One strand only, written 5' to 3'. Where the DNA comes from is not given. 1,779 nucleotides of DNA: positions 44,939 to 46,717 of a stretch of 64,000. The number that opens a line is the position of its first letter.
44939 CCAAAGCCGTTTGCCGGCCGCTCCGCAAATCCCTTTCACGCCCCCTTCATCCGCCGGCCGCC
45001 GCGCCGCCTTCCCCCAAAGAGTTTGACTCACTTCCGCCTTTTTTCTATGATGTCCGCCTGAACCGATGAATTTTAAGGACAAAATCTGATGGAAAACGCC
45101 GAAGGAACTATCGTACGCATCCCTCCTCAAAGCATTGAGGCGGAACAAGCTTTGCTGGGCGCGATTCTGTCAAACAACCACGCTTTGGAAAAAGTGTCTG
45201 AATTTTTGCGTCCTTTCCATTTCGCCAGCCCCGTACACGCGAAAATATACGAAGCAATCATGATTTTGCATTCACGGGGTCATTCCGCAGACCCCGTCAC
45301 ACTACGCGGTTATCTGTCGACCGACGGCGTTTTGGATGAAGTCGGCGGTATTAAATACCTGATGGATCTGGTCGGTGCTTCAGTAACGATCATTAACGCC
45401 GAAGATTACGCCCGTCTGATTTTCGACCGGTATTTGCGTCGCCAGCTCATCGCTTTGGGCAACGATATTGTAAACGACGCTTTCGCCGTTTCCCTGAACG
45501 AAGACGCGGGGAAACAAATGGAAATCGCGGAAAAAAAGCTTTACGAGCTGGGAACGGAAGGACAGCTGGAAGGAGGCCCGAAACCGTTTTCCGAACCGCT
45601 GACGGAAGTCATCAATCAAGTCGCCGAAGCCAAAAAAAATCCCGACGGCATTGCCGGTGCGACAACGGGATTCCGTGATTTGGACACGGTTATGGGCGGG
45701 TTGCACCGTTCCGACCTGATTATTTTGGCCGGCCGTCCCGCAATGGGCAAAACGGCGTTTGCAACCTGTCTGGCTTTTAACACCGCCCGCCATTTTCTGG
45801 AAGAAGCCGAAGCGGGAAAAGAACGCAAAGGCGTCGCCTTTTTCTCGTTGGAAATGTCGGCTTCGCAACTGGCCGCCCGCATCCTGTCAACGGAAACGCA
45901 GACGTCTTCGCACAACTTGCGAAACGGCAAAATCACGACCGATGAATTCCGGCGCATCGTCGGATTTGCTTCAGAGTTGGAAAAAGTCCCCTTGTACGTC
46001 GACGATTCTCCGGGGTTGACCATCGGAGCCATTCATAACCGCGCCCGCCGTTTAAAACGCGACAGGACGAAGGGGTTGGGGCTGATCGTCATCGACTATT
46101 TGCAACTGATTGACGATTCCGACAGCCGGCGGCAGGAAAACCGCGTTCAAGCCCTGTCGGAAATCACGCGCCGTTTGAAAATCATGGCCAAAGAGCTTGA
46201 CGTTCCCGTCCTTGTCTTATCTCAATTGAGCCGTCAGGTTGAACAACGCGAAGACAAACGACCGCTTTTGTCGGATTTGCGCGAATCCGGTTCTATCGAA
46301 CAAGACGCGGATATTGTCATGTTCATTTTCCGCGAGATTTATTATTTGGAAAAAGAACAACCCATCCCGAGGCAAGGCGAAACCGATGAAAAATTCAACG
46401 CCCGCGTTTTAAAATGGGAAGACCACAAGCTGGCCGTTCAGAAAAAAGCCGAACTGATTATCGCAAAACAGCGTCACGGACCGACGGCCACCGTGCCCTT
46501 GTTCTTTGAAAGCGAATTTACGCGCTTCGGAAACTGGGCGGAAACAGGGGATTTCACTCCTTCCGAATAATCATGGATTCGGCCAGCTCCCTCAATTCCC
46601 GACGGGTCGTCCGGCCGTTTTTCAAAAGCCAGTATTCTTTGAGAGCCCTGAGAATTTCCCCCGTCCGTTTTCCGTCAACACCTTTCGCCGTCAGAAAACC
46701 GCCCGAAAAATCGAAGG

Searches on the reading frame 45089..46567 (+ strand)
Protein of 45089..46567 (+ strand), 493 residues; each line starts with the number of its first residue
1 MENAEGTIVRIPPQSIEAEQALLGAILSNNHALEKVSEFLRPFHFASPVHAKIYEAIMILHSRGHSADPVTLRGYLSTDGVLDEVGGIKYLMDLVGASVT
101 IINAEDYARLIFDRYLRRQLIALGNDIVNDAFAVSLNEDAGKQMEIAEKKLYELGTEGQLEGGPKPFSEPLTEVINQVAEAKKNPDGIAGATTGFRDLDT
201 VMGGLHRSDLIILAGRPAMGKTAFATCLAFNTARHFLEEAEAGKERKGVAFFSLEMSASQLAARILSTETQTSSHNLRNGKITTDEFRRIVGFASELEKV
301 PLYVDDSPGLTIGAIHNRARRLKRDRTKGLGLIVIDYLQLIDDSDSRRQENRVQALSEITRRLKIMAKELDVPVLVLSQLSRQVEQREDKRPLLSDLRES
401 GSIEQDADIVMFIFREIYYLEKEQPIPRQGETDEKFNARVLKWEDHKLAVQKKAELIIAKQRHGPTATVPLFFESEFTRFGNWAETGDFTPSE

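Call 59: search_protein_families(library=pfam, proteins=[window:45089-46567:+], max_evalue=0.001)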
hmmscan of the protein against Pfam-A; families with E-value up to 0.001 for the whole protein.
window:45089-46567:+ (493 aa): 3 families
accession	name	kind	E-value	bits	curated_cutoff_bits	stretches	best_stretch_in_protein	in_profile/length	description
PF03796.21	DnaB_C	-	6e-99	331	27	1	190-482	1-255/255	DnaB-like helicase C terminal domain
PF00772.26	DnaB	-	1e-30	106.2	23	1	12-112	2-102/103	DnaB-like helicase N terminal domain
PF13481.12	AAA_25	-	7.9e-15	55.4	27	1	198-380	22-190/195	AAA domain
